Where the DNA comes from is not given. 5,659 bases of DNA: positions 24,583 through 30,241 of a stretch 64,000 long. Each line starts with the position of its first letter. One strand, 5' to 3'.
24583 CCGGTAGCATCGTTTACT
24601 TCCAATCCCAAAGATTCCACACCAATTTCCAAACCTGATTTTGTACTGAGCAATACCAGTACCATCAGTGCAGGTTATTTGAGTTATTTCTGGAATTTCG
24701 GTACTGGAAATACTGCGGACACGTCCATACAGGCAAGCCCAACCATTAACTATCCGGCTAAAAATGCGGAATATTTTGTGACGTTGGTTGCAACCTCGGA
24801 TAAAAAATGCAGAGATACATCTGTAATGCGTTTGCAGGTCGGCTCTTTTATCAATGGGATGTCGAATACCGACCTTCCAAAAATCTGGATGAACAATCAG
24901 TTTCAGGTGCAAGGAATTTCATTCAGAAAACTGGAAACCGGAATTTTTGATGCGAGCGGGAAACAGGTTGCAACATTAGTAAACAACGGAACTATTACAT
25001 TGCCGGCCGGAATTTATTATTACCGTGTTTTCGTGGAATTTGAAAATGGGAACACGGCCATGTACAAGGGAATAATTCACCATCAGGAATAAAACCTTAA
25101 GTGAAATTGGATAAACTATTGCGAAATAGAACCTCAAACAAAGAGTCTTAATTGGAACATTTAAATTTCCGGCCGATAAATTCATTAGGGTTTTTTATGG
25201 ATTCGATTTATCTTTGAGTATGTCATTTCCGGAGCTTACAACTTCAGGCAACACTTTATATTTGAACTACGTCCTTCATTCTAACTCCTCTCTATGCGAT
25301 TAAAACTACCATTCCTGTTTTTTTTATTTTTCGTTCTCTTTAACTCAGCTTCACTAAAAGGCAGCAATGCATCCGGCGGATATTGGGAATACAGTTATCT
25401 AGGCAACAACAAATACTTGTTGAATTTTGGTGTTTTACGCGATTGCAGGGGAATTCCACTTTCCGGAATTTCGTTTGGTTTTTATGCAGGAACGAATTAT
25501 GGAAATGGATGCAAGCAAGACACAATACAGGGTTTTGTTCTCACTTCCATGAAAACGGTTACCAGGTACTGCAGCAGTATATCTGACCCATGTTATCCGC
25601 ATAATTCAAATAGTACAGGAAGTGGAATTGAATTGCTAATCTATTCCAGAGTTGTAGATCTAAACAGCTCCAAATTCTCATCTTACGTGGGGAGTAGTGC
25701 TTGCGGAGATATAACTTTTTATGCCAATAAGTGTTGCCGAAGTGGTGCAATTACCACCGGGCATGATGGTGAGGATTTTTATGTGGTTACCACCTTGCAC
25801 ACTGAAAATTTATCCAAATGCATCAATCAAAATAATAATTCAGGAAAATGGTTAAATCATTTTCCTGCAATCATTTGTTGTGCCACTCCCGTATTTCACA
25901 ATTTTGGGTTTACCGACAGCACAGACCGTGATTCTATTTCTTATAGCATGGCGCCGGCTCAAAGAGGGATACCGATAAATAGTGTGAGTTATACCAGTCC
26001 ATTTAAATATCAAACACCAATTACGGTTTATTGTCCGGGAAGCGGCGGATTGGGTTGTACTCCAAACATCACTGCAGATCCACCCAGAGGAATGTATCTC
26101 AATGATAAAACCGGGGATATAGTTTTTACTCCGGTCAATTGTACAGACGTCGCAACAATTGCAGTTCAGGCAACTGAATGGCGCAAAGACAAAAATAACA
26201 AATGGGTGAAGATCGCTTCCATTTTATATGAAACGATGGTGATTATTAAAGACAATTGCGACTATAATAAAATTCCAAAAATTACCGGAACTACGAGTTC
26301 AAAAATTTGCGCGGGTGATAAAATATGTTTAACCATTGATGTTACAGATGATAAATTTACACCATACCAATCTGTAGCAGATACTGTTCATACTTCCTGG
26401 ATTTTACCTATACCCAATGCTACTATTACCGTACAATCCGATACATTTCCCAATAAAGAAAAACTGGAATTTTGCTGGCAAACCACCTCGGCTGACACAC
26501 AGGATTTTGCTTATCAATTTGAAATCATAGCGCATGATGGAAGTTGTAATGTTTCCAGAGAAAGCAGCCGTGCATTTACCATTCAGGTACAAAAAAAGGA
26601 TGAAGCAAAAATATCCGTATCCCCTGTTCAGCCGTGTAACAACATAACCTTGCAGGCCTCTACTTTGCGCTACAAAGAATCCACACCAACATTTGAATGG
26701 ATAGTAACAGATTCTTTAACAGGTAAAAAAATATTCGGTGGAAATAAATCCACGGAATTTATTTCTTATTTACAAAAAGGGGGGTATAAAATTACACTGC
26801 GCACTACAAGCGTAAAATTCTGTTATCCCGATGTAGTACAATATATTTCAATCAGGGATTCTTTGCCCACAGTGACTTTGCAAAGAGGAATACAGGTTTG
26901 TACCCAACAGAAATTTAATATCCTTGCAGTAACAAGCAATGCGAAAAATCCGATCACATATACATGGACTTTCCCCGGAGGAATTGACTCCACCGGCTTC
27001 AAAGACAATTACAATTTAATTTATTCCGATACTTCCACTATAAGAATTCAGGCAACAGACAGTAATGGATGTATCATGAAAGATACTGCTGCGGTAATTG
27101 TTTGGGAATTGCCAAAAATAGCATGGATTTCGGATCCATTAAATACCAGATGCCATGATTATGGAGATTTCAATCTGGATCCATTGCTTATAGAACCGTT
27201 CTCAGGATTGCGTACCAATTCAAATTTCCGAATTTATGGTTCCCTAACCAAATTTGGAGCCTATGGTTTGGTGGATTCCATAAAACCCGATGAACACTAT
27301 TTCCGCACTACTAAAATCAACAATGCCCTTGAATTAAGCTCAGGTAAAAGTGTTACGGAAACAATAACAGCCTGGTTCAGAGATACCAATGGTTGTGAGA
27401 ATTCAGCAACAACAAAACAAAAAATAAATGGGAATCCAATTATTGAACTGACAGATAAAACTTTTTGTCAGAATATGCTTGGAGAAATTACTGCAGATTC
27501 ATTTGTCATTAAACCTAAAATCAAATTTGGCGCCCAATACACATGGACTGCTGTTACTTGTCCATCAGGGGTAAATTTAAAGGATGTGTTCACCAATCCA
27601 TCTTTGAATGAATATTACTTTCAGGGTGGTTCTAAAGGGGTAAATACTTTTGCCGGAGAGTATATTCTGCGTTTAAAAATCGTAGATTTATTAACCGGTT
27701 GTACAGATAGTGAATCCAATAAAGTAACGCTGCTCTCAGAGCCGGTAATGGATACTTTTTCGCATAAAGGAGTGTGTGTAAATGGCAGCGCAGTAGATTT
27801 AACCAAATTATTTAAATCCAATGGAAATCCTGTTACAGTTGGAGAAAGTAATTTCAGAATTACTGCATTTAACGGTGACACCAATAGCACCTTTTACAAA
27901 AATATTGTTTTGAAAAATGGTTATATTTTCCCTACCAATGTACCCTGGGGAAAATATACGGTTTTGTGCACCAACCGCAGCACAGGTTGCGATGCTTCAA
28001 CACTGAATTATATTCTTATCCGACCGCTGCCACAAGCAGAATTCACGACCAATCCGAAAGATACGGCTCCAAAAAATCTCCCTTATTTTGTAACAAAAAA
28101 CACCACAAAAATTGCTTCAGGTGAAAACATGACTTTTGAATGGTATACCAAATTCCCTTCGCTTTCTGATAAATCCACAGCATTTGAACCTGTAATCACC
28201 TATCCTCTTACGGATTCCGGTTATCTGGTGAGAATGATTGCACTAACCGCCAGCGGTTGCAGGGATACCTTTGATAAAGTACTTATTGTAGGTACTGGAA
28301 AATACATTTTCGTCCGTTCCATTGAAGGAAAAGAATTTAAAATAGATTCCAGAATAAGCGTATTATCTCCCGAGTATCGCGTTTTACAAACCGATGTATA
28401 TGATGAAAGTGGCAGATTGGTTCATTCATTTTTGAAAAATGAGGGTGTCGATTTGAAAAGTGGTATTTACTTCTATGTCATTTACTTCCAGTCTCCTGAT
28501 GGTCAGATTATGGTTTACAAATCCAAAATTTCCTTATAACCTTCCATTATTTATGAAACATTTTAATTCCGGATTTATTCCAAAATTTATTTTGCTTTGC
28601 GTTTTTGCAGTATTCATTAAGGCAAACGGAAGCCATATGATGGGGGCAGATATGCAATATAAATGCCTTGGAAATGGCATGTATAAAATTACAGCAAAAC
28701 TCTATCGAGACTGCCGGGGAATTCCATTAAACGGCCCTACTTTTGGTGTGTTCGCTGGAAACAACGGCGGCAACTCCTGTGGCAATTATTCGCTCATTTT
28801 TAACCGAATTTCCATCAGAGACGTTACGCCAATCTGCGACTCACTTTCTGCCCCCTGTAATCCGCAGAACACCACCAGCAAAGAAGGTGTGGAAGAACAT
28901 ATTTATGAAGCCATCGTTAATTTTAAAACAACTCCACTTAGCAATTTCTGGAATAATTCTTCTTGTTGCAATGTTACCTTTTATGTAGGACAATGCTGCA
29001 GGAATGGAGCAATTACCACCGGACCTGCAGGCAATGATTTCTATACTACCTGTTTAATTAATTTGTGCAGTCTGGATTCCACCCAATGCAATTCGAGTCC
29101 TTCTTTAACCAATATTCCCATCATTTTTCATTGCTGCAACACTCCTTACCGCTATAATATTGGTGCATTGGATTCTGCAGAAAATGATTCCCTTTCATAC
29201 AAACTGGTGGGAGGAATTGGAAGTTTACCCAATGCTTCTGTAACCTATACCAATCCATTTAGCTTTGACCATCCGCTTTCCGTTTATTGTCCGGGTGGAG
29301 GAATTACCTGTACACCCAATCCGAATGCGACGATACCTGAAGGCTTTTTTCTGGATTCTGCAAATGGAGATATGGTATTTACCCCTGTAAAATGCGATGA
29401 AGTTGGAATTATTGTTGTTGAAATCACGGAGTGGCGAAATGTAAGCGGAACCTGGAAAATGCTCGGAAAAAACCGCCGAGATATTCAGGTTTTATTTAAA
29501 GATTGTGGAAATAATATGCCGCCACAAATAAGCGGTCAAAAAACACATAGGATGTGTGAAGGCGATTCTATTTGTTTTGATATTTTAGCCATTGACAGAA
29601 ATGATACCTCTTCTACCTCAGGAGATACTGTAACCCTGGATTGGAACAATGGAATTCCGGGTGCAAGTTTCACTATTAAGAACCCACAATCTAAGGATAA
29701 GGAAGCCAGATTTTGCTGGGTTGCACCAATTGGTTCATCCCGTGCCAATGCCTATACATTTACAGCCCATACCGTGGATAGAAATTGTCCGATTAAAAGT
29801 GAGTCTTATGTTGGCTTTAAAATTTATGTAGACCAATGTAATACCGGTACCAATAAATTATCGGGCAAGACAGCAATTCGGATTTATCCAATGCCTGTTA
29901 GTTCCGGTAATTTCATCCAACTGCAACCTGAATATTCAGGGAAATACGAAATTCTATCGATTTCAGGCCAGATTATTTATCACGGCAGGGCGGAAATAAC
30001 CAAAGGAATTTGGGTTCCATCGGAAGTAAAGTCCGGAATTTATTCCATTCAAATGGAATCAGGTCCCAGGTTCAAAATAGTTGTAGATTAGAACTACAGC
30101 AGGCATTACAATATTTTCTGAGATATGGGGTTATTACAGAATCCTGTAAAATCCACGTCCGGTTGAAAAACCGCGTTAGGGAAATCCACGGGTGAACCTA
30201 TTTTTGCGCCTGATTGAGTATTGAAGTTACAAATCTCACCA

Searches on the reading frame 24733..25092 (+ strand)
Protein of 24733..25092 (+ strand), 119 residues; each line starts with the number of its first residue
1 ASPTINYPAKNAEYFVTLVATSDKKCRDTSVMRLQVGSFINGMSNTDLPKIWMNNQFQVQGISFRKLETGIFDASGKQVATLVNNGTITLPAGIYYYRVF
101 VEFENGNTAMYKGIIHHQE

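Call 47: search_protein_families(library=pfam, proteins=[window:24733-25092:+], max_evalue=1)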
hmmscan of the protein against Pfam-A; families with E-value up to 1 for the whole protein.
window:24733-25092:+ (119 aa): 2 families
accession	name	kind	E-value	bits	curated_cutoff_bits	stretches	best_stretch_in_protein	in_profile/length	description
PF13585.12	CHU_C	-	0.0012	19.4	27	1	53-115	14-84/86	CHU_C Type IX secretion signal domain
PF14660.12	DUF4458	-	0.053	14.1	22.4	1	42-105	27-91/114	Domain of unknown function (DUF4458)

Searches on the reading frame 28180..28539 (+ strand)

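Call 47: search_protein_families(library=pfam, proteins=[window:28180-28539:+], max_evalue=1)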
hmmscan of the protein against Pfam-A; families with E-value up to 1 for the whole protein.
window:28180-28539:+ (119 aa): 2 families
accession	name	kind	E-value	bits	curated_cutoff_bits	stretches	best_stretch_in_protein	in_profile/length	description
PF13585.12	CHU_C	-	0.026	15.1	27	1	70-105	30-74/86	CHU_C Type IX secretion signal domain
PF20997.2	DUF3195_C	-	0.074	13.4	25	1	32-46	15-29/32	Protein of unknown function (DUF3195) C-terminal domain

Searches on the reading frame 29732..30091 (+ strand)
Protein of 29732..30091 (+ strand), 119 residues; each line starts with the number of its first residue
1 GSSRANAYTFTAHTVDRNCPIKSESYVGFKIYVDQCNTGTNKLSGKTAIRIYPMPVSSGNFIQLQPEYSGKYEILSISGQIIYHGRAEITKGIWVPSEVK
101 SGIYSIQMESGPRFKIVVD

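Call 47: search_protein_families(library=pfam, proteins=[window:29732-30091:+], max_evalue=1)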
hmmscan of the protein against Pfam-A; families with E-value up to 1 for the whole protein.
window:29732-30091:+ (119 aa): 1 family
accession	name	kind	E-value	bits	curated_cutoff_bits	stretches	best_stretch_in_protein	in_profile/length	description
PF18962.6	Por_Secre_tail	-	0.00083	20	27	1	51-112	1-66/75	Secretion system C-terminal sorting domain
